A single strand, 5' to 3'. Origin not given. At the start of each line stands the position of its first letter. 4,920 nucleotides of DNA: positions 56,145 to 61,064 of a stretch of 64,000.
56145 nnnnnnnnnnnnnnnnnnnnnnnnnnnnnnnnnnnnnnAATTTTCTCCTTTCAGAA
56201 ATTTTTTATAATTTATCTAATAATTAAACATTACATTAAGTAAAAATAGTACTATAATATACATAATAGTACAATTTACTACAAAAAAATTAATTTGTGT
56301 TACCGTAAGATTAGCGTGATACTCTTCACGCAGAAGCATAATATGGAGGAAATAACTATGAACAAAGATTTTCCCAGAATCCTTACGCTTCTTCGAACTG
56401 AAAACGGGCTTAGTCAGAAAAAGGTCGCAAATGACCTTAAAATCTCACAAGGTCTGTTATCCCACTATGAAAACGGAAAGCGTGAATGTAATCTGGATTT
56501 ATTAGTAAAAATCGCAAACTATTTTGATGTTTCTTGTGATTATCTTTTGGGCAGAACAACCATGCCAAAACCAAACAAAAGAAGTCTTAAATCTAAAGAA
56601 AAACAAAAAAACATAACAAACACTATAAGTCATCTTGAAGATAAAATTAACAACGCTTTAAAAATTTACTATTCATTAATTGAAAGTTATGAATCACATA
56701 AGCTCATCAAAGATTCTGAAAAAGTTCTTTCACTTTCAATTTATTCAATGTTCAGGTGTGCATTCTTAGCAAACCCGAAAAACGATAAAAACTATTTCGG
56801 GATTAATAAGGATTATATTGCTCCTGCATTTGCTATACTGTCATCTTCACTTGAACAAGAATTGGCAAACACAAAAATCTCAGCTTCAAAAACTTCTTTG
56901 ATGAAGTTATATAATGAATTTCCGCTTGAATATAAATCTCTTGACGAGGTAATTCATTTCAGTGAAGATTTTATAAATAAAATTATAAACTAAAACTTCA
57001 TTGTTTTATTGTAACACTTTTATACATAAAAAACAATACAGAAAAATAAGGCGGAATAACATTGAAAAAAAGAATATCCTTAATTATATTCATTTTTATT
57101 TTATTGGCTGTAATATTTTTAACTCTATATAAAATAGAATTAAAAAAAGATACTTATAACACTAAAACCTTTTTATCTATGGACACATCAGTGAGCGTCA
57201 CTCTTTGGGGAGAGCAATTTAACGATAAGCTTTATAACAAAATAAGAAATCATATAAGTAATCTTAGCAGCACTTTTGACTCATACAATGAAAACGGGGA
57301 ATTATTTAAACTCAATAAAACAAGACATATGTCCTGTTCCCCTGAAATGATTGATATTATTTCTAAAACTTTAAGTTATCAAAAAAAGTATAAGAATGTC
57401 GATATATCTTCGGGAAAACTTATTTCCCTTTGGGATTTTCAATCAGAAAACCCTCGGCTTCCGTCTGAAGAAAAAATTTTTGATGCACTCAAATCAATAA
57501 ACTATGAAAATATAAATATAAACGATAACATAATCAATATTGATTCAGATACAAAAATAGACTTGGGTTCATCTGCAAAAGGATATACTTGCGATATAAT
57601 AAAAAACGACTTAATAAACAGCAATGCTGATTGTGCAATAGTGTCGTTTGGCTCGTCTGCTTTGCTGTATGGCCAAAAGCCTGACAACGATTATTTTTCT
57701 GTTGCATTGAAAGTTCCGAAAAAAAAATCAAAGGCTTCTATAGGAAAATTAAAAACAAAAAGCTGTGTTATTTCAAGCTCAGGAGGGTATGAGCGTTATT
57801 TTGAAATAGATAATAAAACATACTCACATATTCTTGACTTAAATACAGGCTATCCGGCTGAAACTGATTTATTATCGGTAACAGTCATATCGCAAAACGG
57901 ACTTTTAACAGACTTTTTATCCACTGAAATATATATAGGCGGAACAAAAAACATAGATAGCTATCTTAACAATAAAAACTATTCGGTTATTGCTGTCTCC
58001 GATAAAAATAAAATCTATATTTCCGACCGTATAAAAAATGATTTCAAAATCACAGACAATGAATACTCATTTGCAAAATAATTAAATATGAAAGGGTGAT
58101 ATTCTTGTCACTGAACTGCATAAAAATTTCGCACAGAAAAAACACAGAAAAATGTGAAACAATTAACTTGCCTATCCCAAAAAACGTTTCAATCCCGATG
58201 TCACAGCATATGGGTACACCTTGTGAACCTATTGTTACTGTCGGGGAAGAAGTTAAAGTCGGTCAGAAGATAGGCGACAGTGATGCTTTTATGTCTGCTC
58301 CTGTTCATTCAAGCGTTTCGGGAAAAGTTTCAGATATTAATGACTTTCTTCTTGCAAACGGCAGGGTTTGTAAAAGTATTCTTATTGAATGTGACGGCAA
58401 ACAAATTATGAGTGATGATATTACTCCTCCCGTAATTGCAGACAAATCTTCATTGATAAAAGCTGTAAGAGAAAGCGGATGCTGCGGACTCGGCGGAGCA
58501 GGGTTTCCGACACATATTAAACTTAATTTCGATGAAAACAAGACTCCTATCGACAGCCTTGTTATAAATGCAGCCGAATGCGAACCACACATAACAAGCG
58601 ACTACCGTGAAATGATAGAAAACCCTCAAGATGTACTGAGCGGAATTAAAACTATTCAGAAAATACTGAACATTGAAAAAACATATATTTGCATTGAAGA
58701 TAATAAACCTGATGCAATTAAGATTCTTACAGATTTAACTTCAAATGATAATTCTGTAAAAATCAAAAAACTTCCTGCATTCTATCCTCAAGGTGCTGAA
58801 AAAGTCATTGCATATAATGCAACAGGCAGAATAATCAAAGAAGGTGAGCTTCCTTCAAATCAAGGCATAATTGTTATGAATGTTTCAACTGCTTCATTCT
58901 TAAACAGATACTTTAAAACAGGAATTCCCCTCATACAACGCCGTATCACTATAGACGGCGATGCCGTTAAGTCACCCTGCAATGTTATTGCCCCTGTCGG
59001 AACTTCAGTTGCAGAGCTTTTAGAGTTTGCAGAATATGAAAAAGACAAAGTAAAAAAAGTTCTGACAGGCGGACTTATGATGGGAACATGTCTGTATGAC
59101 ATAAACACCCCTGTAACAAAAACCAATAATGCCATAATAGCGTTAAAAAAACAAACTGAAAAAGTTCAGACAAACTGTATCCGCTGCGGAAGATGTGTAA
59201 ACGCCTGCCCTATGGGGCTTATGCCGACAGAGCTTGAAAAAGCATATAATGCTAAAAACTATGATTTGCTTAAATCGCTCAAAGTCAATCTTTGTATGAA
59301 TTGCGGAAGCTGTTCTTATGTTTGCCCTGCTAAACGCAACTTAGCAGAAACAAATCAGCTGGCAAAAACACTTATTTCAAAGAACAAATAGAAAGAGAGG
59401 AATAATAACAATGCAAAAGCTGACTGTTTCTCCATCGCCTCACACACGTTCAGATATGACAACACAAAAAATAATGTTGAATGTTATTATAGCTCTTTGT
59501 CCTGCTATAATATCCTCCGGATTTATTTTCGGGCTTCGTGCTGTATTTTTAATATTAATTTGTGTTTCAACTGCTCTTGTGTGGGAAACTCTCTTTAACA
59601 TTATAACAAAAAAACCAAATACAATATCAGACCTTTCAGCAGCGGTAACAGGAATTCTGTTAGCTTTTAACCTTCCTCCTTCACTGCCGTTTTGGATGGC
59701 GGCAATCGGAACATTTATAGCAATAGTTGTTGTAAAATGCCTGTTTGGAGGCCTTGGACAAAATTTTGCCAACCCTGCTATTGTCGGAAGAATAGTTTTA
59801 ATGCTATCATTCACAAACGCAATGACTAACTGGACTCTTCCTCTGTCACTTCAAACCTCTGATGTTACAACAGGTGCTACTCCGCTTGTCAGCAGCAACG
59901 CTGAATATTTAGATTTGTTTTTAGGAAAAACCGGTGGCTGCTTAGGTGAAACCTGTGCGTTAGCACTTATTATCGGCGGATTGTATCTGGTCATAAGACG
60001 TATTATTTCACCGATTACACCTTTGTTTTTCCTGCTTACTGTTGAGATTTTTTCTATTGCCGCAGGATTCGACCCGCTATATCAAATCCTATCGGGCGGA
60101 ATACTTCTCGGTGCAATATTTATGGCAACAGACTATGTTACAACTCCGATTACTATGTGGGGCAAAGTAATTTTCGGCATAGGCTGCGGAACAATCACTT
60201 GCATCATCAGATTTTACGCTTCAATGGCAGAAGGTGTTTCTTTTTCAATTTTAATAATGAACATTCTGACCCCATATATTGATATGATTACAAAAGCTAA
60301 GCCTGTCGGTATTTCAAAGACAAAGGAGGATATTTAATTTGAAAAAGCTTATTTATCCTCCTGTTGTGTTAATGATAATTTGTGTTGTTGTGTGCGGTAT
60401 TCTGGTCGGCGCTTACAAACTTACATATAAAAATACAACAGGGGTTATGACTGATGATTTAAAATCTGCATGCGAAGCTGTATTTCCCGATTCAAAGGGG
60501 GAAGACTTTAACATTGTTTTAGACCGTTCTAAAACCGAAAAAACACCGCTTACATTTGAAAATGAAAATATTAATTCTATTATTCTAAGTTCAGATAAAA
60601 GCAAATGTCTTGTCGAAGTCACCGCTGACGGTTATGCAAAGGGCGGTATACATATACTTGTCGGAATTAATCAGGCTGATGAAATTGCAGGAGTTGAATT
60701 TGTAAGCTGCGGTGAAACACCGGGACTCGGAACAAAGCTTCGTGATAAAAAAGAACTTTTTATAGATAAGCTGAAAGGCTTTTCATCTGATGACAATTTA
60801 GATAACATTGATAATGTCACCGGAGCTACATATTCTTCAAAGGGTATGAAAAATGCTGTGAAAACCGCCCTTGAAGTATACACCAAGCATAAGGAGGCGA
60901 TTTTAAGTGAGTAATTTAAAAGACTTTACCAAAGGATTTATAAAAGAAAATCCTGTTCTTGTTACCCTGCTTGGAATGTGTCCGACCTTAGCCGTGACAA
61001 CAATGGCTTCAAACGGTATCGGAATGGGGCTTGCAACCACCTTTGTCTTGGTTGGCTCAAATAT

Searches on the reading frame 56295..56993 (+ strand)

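Call 58: search_protein_families(library=pfam, proteins=[window:56295-56993:+], max_evalue=0.0001)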
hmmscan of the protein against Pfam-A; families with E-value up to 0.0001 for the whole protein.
window:56295-56993:+ (232 aa): 4 families
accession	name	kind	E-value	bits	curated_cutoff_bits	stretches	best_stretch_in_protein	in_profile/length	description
PF01381.28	HTH_3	-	2.6e-13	50.2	23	1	33-84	4-55/55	Helix-turn-helix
PF12844.13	HTH_19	-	3.4e-12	46.5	30.2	1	31-85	5-59/64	Helix-turn-helix domain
PF13560.12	HTH_31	-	1e-07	32.6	27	1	30-80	6-57/64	Helix-turn-helix domain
PF13443.12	HTH_26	-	2.6e-05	24.8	22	0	35-81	7-54/63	Cro/C1-type HTH DNA-binding domain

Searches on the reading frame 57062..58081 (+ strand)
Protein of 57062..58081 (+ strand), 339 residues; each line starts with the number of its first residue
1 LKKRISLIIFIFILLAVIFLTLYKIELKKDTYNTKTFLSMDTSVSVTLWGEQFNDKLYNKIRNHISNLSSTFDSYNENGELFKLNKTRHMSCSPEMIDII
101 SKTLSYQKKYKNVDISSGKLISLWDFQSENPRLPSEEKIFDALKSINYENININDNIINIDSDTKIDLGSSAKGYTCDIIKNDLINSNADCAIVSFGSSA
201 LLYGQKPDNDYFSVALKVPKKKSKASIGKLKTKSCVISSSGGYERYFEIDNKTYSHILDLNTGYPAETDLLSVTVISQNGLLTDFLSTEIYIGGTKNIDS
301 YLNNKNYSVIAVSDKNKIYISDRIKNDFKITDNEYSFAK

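Call 58: search_protein_families(library=pfam, proteins=[window:57062-58081:+], max_evalue=0.0001)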
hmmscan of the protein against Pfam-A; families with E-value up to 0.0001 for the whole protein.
window:57062-58081:+ (339 aa): 1 family
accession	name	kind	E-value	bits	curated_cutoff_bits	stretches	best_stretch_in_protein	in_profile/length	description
PF02424.20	ApbE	-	1.4e-57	195.7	25.6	1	40-306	1-259/266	ApbE family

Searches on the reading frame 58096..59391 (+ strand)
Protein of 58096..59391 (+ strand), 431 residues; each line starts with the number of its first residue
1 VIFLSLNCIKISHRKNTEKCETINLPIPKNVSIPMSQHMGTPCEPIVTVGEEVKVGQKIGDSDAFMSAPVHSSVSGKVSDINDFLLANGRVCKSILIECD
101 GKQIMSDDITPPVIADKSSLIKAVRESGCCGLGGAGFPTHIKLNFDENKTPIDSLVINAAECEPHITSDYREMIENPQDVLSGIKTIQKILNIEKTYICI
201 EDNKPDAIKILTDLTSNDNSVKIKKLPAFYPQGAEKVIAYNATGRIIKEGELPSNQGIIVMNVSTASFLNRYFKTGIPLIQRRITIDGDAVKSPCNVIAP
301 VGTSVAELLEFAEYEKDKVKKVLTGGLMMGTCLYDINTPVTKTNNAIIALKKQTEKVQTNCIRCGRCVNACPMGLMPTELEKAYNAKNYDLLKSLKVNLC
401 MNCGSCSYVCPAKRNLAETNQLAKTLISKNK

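Call 58: search_protein_families(library=pfam, proteins=[window:58096-59391:+], max_evalue=0.0001)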
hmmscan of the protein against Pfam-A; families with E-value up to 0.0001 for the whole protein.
window:58096-59391:+ (431 aa): 18 families
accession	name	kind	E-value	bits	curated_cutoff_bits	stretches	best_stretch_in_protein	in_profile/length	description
PF01512.22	Complex1_51K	-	2.9e-44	151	31.2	1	124-267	1-146/150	Nuo51 FMN-binding domain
PF13375.12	RnfC_N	-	6.7e-30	103.6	25.6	1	9-102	7-101/101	RnfC Barrel sandwich hybrid domain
PF13187.11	Fer4_9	-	3.9e-10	40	27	1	360-413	1-50/52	4Fe-4S dicluster domain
PF12838.12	Fer4_7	-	4e-09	37.3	27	1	360-412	1-50/52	4Fe-4S dicluster domain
PF13183.11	Fer4_8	-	9.5e-09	36.1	27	1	359-413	3-67/68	4Fe-4S dicluster domain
PF13534.11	Fer4_17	-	1.9e-08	35.1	22.2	0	382-412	28-58/61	4Fe-4S dicluster domain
PF12797.12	Fer4_2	-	2.3e-08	33.9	24.5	0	358-372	7-21/22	4Fe-4S binding domain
PF13237.11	Fer4_10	-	3.3e-08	33.8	25.5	1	358-411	6-53/53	4Fe-4S dicluster domain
PF00037.32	Fer4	-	7.5e-07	29.2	21.1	1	359-374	6-21/24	4Fe-4S binding domain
PF25160.1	LdpA_Fe-S-bd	-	8.8e-07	29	27.6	0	353-377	20-44/49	LdpA Fe-S cluster-binding domain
PF12800.12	Fer4_4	-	2.7e-06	27.7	24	0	359-374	2-17/17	4Fe-4S binding domain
PF12837.12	Fer4_6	-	5.3e-06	26.6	25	1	358-375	6-23/24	4Fe-4S binding domain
PF14697.11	Fer4_21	-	1.9e-05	25.2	35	0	358-412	5-53/59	4Fe-4S dicluster domain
PF17179.9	Fer4_22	-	2.7e-05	25.4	27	0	354-374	74-94/95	4Fe-4S dicluster domain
PF13484.11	Fer4_16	-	3e-05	25.1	30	0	360-412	1-65/66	4Fe-4S double cluster binding domain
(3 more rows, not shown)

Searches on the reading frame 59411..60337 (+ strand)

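Call 58: search_protein_families(library=pfam, proteins=[window:59411-60337:+], max_evalue=0.0001)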
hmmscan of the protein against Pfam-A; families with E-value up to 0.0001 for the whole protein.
window:59411-60337:+ (308 aa): 1 family
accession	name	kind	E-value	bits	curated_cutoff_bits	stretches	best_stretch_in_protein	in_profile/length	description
PF03116.20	NQR2_RnfD_RnfE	-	1.6e-108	363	27.7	1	5-300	1-296/296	NQR2, RnfD, RnfE family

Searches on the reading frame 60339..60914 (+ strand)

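Call 58: search_protein_families(library=pfam, proteins=[window:60339-60914:+], max_evalue=0.0001)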
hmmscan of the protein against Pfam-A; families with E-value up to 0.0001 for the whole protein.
window:60339-60914:+ (191 aa): 1 family
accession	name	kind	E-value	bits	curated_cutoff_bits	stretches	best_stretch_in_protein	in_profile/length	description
PF04205.19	FMN_bind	-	1.1e-17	64.8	22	1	101-179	3-77/77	FMN-binding domain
